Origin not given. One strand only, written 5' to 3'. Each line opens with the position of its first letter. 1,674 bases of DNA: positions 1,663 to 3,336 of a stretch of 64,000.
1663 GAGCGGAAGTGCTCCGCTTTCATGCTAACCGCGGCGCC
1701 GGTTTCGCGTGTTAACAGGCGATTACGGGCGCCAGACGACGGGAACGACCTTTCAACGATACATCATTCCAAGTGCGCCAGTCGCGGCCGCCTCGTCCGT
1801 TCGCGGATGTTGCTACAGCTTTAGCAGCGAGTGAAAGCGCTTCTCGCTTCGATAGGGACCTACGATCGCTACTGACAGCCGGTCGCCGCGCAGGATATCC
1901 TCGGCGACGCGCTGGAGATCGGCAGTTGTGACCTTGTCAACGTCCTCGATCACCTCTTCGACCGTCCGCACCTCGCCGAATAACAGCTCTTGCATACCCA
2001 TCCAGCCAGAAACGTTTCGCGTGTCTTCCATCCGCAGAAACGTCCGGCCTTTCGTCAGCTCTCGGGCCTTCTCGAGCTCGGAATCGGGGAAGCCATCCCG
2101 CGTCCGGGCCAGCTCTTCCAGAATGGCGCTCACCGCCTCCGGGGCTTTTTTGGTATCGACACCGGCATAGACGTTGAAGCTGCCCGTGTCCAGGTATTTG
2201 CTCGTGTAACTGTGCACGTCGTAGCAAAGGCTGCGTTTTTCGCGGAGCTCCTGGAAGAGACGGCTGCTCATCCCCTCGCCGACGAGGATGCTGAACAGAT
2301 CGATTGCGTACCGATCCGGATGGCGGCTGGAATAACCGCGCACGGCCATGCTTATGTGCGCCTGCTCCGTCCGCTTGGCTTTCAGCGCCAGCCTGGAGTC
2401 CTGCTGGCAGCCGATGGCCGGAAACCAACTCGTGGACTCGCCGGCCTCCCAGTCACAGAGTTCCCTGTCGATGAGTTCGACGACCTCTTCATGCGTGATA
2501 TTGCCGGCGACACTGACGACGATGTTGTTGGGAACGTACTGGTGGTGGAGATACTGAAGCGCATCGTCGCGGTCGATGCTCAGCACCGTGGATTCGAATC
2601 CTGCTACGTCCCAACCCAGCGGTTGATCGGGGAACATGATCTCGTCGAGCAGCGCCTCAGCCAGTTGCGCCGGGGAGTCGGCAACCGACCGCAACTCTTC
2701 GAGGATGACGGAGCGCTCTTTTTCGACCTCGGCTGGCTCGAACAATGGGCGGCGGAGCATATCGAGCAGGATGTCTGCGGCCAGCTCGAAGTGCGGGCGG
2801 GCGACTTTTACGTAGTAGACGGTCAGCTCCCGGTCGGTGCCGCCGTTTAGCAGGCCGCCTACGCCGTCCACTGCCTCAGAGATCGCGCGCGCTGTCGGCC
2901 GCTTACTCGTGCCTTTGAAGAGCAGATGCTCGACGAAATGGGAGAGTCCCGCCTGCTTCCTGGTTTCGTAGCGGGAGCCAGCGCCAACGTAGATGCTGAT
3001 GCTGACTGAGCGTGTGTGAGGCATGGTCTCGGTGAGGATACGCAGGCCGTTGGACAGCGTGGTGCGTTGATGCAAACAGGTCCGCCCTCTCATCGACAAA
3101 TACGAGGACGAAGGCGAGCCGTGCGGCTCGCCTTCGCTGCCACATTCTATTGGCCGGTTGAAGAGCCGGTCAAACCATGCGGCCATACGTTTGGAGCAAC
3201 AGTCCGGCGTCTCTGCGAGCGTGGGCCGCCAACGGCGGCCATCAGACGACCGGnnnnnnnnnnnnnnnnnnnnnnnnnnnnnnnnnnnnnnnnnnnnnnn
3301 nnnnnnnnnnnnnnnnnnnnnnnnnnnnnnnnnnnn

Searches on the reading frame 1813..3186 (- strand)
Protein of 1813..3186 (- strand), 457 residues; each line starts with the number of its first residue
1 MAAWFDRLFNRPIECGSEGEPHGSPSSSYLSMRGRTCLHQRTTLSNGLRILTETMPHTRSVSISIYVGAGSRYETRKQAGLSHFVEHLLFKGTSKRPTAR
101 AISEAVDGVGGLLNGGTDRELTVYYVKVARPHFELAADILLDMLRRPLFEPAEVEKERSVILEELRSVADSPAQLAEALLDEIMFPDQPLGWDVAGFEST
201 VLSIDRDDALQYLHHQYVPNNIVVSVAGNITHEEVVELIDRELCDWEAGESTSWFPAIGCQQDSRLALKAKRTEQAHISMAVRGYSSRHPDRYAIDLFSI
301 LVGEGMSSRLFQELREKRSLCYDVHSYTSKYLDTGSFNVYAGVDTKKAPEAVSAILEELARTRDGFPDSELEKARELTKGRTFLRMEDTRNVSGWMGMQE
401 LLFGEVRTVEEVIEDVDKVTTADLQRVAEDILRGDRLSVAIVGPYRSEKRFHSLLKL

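Call 3: search_protein_families(library=pfam, proteins=[window:1813-3186:-], max_evalue=1)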
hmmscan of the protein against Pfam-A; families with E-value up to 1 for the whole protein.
window:1813-3186:- (457 aa): 2 families
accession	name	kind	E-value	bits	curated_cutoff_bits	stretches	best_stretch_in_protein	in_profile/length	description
PF05193.26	Peptidase_M16_C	-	2.4e-43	148.5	23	1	203-376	1-179/181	Peptidase M16 inactive domain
PF00675.25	Peptidase_M16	-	2.8e-37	128.3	22.3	1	49-192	1-143/149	Insulinase (Peptidase family M16)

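Call 4: search_protein_families(library=ncbifam, proteins=[window:1813-3186:-], max_evalue=1)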
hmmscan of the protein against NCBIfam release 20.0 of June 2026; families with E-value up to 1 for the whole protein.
window:1813-3186:- (457 aa): 4 families
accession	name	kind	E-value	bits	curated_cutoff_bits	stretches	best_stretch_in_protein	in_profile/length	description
NF047422.1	YfmF_fam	equivalog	3.3e-35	121.8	285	1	125-431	90-401/412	EF-P 5-aminopentanol modification-associated protein YfmF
NF047421.1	YfmH_fam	equivalog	7.9e-24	84.6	250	1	70-443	51-422/425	EF-P 5-aminopentanol modification-associated protein YfmH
TIGR02110.1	PQQ_syn_pqqF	equivalog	2.1e-23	83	320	1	41-324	2-285/697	pyrroloquinoline quinone biosynthesis protein PqqF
NF011681.0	PRK15101.1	equivalog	7.4e-16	57.3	765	1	40-226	45-234/961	pitrilysin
